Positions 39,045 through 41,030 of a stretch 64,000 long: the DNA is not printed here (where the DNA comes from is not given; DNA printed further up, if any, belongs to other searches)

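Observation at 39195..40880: Membrane protein fusing a catalytically degenerate PAP2 domain to a protein-kinase-like domain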

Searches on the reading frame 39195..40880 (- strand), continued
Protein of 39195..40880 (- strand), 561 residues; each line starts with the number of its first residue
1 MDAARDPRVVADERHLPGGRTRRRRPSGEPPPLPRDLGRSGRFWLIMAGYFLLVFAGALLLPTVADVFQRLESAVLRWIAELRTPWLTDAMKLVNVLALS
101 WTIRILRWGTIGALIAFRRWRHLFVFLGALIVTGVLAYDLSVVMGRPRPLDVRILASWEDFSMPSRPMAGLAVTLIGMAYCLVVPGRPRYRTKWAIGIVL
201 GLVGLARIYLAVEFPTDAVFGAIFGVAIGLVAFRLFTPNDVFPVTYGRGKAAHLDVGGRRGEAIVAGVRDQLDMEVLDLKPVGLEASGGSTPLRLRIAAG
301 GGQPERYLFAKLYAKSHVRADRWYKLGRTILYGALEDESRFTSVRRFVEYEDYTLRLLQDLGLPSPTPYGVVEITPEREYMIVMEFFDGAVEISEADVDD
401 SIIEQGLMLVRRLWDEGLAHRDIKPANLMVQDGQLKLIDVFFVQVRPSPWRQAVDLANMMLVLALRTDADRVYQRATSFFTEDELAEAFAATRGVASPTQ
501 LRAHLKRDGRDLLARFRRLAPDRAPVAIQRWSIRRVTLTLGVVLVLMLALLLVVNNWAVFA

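Call 29: list_cluster_members(proteins=[P0122, P0123, P0127, P0135, P0139, P0143, P0162, P0184, P0192, P0133])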
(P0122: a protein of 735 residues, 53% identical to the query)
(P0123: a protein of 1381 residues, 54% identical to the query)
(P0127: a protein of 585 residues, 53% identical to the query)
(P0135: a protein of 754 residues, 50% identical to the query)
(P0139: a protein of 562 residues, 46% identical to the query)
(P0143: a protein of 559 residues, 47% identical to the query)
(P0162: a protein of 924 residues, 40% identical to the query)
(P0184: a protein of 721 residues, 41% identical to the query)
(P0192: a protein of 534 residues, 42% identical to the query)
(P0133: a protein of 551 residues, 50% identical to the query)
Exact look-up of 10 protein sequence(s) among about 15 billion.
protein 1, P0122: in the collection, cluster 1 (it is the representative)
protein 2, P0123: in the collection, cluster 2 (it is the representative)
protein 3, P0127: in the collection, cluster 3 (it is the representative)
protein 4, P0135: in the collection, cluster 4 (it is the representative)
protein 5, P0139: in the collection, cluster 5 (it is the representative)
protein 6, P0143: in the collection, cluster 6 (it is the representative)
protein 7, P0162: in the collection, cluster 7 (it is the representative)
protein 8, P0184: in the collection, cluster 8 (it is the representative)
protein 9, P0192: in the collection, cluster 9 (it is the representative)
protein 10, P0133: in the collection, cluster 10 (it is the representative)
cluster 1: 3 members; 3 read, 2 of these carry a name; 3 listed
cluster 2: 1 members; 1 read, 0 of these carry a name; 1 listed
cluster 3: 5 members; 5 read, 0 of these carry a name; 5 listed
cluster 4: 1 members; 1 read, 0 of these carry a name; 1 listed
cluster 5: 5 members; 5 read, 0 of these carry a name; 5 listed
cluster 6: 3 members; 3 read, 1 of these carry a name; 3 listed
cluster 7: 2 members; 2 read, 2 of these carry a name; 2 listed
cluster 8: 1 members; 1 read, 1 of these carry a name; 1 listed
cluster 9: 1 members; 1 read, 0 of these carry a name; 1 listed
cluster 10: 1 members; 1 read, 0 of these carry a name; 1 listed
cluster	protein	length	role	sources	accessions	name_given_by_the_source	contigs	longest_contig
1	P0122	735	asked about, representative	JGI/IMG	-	tRNA A-37 threonylcarbamoyl transferase component Bud32/membrane-associated phospholipid ...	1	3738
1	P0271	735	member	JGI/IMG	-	tRNA A-37 threonylcarbamoyl transferase component Bud32/membrane-associated phospholipid ...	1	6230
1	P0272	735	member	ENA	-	-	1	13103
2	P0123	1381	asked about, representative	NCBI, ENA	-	-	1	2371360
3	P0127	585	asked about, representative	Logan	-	-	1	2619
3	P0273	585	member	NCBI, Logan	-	-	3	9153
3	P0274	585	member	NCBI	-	-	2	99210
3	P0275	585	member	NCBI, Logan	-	-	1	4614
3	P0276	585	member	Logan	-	-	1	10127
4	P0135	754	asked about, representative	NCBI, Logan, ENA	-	-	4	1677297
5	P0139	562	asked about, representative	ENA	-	-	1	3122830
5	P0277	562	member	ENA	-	-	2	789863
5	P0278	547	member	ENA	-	-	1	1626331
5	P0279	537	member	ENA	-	-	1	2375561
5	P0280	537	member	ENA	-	-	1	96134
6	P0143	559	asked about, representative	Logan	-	-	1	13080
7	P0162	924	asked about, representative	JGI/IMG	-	membrane-associated phospholipid phosphatase/tRNA A-37 threonylcarbamoyl transferase ...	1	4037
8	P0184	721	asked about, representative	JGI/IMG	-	hypothetical protein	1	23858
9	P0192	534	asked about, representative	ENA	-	-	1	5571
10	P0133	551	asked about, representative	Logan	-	-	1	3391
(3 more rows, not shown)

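Call 34: find_encoding_contigs(protein=P0123, flank=6000, max_places=2)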
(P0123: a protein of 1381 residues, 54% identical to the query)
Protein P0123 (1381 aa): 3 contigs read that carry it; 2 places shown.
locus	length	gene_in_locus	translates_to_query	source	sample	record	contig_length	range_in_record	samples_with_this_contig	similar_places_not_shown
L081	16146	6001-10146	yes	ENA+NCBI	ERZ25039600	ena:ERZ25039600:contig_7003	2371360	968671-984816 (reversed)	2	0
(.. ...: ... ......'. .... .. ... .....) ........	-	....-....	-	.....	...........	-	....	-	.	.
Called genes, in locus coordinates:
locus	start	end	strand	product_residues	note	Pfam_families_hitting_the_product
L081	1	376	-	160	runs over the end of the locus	PF22784:PTP-SAK, PF22785:Tc-R-P, PF00782:DSPc (weak)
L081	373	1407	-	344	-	PF00155:Aminotran_1_2, PF01212:Beta_elim_lyase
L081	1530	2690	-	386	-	PF02771:Acyl-CoA_dh_N, PF02770:Acyl-CoA_dh_M, PF00441:Acyl-CoA_dh_1, PF08028:Acyl-CoA_dh_2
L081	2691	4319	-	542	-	PF02776:TPP_enzyme_N, PF00205:TPP_enzyme_M, PF02775:TPP_enzyme_C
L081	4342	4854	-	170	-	PF00300:His_Phos_1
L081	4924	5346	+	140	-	PF00583:Acetyltransf_1, PF13673:Acetyltransf_10, PF13508:Acetyltransf_7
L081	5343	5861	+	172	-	-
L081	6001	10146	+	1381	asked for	PF13191:AAA_16, PF20703:nSTAND1 (faint), PF25872:HTH_77 (weak), PF17874:TPR_MalT (weak), PF13424:TPR_12, PF01569:PAP2 (weak)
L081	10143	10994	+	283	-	-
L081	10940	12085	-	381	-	PF03706:LPG_synthase_TM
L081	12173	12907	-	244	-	PF01569:PAP2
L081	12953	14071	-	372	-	PF00266:Aminotran_5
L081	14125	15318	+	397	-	PF00155:Aminotran_1_2, PF01041:DegT_DnrJ_EryC1 (weak)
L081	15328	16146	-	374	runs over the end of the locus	PF01220:DHquinase_II, PF20434:BD-FAE (weak), PF12146:Hydrolase_4 (faint)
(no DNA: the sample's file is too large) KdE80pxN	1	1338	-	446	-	?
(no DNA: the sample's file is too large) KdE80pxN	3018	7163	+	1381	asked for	PF13191:AAA_16, PF20703:nSTAND1 (faint), PF25872:HTH_77 (weak), PF17874:TPR_MalT (weak), PF13424:TPR_12, PF01569:PAP2 (weak)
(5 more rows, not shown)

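Call 35: find_encoding_contigs(protein=P0135, flank=6000, max_places=1)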
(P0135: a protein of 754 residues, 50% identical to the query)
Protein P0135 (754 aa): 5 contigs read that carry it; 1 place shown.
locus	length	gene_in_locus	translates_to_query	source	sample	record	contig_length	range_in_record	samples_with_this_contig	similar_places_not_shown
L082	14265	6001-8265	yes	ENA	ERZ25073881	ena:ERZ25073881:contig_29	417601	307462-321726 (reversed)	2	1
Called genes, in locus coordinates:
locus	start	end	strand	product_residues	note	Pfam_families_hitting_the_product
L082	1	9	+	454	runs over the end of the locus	PF02310:B12-binding (weak), PF04055:Radical_SAM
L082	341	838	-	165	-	PF00962:A_deaminase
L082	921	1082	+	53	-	-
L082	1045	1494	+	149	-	PF01850:PIN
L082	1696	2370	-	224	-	PF03551:PadR, PF13601:HTH_34 (faint)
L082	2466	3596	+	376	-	PF13738:Pyr_redox_3, PF13434:Lys_Orn_oxgnase (weak), PF00743:FMO-like (weak)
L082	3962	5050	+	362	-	PF01070:FMN_dh, PF00478:IMPDH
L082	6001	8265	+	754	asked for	PF00072:Response_reg, PF00196:GerE, PF01569:PAP2 (weak)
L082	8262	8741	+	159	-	-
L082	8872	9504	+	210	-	-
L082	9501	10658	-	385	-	PF07690:MFS_1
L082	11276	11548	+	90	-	-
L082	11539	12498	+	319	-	-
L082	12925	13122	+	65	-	-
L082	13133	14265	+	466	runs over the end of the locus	PF13439:Glyco_transf_4, PF13579:Glyco_trans_4_4, PF20706:GT4-conflict, PF00534:Glycos_transf_1, PF13692:Glyco_trans_1_4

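Call 36: find_encoding_contigs(protein=P0139, flank=6000, max_places=1)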
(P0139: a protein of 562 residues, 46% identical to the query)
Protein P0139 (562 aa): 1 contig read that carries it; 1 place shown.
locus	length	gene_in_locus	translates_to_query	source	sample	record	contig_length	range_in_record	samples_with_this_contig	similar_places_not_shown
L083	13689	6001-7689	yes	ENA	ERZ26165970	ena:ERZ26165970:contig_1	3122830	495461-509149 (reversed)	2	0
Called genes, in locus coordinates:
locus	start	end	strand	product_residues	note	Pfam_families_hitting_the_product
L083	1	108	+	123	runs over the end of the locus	PF06262:Zincin_1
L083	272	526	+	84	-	-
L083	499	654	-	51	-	-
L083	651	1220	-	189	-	PF01844:HNH, PF14279:HNH_5 (weak)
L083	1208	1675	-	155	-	PF00145:DNA_methylase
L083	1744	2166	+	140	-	-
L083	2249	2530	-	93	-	-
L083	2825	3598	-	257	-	PF13489:Methyltransf_23, PF05175:MTS (weak), PF01135:PCMT (weak), PF01209:Ubie_methyltran, PF13847:Methyltransf_31, PF08241:Methyltransf_11, PF08242:Methyltransf_12, PF13649:Methyltransf_25, +2 more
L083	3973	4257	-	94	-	-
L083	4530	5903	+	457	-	PF00083:Sugar_tr, PF07690:MFS_1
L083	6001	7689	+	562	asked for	PF01163:RIO1 (weak), PF06293:Kdo (weak)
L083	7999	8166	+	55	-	-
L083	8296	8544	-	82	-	-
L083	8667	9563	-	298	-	PF09995:MPAB_Lcp_cat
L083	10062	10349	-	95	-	-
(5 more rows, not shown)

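Call 37: find_encoding_contigs(protein=P0184, flank=6000, max_places=1)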
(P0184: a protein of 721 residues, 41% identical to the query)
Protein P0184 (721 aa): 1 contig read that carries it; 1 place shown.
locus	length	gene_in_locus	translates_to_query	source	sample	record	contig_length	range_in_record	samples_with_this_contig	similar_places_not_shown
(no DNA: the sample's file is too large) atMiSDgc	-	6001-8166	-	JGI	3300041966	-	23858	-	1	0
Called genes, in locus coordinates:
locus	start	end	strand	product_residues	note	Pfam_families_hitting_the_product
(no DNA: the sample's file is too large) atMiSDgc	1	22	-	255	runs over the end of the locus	-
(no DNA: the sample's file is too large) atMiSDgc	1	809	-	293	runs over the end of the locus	-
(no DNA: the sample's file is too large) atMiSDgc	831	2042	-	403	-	PF00067:p450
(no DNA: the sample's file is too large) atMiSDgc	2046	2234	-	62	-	PF13459:Fer4_15, PF13370:Fer4_13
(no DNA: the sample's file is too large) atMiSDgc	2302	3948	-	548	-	PF00743:FMO-like (weak), PF07992:Pyr_redox_2, PF13450:NAD_binding_8 (weak), PF13738:Pyr_redox_3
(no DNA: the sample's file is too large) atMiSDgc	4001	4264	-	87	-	-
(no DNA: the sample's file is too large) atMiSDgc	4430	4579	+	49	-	-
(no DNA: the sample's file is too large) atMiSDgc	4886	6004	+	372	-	PF03706:LPG_synthase_TM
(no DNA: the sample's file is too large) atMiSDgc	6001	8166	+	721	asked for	PF00069:Pkinase (weak)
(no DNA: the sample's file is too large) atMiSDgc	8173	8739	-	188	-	PF01872:RibD_C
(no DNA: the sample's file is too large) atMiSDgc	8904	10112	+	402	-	PF02771:Acyl-CoA_dh_N, PF02770:Acyl-CoA_dh_M (weak), PF00441:Acyl-CoA_dh_1, PF08028:Acyl-CoA_dh_2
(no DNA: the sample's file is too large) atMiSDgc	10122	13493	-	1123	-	PF03704:BTAD, PF13191:AAA_16, PF13401:AAA_22 (faint)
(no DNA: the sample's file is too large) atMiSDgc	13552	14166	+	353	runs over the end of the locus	PF21320:WHD_Rv2258c, PF00891:Methyltransf_2, PF13489:Methyltransf_23, PF01209:Ubie_methyltran (weak), PF13649:Methyltransf_25, PF13847:Methyltransf_31, PF08241:Methyltransf_11, PF08242:Methyltransf_12, +2 more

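Call 40: search_protein_families(library=padloc, proteins=[window:39195-40880:-], max_evalue=0.01)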
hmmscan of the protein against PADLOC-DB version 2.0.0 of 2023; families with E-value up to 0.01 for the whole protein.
window:39195-40880:- (561 aa): 21 families
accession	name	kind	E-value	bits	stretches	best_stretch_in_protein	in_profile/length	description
PDLC04056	PD-T4-6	-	1.9e-07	28.5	1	401-440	111-150/415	-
PDLC04059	PD-T4-6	-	1.6e-05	22.2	1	343-439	48-154/433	-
PDLC04044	PD-T4-6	-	1.6e-05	22.2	1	377-440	110-183/372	-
PDLC04042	PD-T4-6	-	0.00013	19.8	1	414-439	126-152/292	-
PDLC04061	PD-T4-6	-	0.00014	19.5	1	415-439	138-163/510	-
PDLC04053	PD-T4-6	-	0.00015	19.3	1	402-439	115-154/311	-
PDLC04040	PD-T4-6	-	0.00025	17.9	1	382-439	80-145/547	-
PDLC04050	PD-T4-6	-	0.00039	17.4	1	380-442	138-209/480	-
PDLC04047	PD-T4-6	-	0.00062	16.9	1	401-440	115-155/327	-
PDLC04046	PD-T4-6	-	0.0012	16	1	401-435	120-154/427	-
PDLC02512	PglW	-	0.0012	14.7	1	408-433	623-648/1403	PglW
PDLC04063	PD-T4-6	-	0.0017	15.1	1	402-435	124-157/564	-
PDLC04138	mad6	-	0.0018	15.2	1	416-439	172-196/659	mads_6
PDLC04060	PD-T4-6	-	0.0027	14.7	1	415-440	126-152/486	-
PDLC04048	PD-T4-6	-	0.0037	14.7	1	401-440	115-155/354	-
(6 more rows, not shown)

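Call 44: predict_structure(alignment_id=A1)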
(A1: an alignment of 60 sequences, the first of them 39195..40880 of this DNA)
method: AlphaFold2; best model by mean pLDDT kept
length: 561 residues; sequences in the alignment: 60
mean_pLDDT: 77.7   pTM: 0.56
mean pLDDT of the five models: 77.7, 76.7, 75.4, 71.3, 70.6
residues with pLDDT >= 90: 173; 70-90: 240; 50-70: 86; < 50: 62
segments of 3 or more residues with pLDDT < 50: 1-34, 239-253, 284-287, 556-561
pLDDT, mean of each block of 10 residues (from residue 1): 30 30 38 53 83 74 66 85 89 89 90 84 89 86 73 71 80 94 79 94 92 87 91 71 29 59 87 89 57 86 86 73 65 53 79 90 91 77 88 89 97 93 89 90 81 92 94 96 91 68 86 90 69 71 78 52 43
secondary structure, 60 per line:
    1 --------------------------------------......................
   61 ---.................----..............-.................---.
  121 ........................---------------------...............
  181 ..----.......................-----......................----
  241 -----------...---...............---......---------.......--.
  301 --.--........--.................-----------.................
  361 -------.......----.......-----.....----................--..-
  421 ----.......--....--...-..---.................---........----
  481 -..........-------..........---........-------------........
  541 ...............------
elements in order: H39-60 H64-80 H85-98 H100-116 H120-144 H166-182 H187-209 H215-236 H258-272 E276-281 E291-297 E306-313 H316-332 H344-360 E368-374 E379-385 H400-415 E428-431 E434-437 H449-465 H469-476 H482-491 H499-508 H512-519 H533-555

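Call 49: fold_search(model_id=the predicted structure, library=pdb)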
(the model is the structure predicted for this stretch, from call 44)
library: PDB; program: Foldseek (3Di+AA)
matches with E <= 10: 1184; with E <= 0.001: 515
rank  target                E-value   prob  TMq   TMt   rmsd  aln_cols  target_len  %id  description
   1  2vz6_B                7.0e-06  1.00  0.24  0.43  15.7       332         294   15  Structure of human calcium calmodulin dependent protein kinase type II alpha (CAMK2A) in complex with Indirubin E804 (released 2008-08-26)
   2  8zdc_p                9.9e-06  1.00  0.29  0.40   5.8       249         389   16  Cryo-EM structure of the human ubiquitylated pre-40S ribosome with RIOK3 (released 2025-02-12)
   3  9d4w_A                1.1e-05  1.00  0.25  0.44  12.3       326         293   15  Structure of PAK1 in complex with compound 12 (released 2025-04-02)
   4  3fxz                  1.2e-05  1.00  0.24  0.43  15.6       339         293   15  Crystal structure of PAK1 kinase domain with ruthenium complex lambda-FL172 (released 2009-02-17)
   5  5vlo_B                1.3e-05  1.00  0.25  0.44  11.5       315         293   16  The structure of human CamKII with bound inhibitor (released 2017-08-23)
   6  8zdb_p                1.6e-05  1.00  0.28  0.43   8.4       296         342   15  Cryo-EM structure of the human ubiquitylated 40S ribosome with RIOK3 (released 2025-02-12)
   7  4jin                  1.7e-05  1.00  0.30  0.61   5.5       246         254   15  X-ray crystal structure of Archaeoglobus fulgidus Rio1 bound to (2E)-N-benzyl-2-cyano-3-(pyridine-4-yl)acrylamide (WP108 (released 2013-04-24)
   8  5jki                  1.7e-05  1.00  0.30  0.76   3.7       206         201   23  Crystal structure of the first transmembrane PAP2 type phosphatidylglycerolphosphate phosphatase from Bacillus subtilis (released 2017-02-22)
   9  6cmj_B                1.7e-05  1.00  0.22  0.40  12.6       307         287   16  Human CAMKK2 with GSK650393 (released 2018-04-04)
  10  5u94                  1.9e-05  1.00  0.24  0.46  11.0       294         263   16  Crystal structure of the Mycobacterium tuberculosis PASTA kinase PknB in complex with the potential theraputic kinase in (released 2017-12-20)
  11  3kn5_A                1.9e-05  1.00  0.23  0.41   8.0       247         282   16  Crystal structure of the C-terminal kinase domain of msk1 in complex with AMP-PNP (released 2010-04-21)
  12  7b56_B                2.1e-05  1.00  0.24  0.42  14.9       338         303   14  Crystal structure of CaMKII-actinin complex bound to AMPPNP (released 2022-06-22)
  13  6zxg_z                2.2e-05  1.00  0.30  0.45   9.4       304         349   17  Cryo-EM structure of a late human pre-40S ribosomal subunit - State H1 (released 2020-12-02)
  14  1ztf                  2.4e-05  1.00  0.27  0.54   5.7       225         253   18  Crystal Structure of A.fulgidus Rio1 serine protein kinase (released 2005-07-19)
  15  7up5_A                2.5e-05  1.00  0.23  0.42  10.7       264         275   16  Crystal structure of C-terminal Domain of MSK1 in complex with covalently bound pyrrolopyrimidine compound 23 (co-crys (released 2022-07-06)
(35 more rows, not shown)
